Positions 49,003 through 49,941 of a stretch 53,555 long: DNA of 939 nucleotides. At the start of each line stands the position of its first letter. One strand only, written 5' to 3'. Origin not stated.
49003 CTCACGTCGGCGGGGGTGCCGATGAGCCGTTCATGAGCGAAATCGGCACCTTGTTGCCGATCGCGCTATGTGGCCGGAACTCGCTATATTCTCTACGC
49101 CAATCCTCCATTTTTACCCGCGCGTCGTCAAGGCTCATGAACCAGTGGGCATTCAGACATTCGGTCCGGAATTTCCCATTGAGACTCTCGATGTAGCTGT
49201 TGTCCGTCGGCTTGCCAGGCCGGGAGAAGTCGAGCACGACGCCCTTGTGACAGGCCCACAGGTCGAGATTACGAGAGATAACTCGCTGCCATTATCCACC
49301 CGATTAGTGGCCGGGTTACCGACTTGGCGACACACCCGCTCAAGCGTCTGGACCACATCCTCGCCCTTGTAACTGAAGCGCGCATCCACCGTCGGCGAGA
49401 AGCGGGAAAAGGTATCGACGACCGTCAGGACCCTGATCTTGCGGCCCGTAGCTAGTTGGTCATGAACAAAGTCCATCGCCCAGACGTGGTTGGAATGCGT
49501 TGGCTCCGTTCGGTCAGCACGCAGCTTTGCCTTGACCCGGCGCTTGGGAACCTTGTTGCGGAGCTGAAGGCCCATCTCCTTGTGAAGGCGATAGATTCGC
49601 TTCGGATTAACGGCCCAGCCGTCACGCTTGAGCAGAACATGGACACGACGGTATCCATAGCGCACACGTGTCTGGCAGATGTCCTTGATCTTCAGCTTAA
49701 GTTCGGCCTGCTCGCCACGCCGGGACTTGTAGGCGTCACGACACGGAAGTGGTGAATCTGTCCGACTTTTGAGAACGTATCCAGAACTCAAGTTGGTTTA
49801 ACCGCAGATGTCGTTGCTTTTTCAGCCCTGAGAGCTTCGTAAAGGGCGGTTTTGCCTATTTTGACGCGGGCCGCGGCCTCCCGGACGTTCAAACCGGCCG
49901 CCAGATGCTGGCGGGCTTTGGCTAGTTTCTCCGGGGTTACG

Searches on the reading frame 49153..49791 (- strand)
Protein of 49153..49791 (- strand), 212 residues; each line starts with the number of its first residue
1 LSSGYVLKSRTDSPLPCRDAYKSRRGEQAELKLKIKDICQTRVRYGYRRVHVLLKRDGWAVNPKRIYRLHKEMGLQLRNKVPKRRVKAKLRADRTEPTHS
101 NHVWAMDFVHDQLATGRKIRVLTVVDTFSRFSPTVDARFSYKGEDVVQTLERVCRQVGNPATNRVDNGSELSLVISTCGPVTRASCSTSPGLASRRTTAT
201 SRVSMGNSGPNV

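Call 7: search_protein_families(library=pfam, proteins=[window:49153-49791:-])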
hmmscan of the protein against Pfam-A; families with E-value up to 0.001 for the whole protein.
window:49153-49791:- (212 aa): 2 families
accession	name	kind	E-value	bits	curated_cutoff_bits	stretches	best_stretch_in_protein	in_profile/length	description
PF13276.12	HTH_21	-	6.9e-14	52.3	28.1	1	28-80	4-57/60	HTH-like domain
PF00665.32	rve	-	1.2e-13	51.6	32.6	1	98-171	2-78/102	Integrase core domain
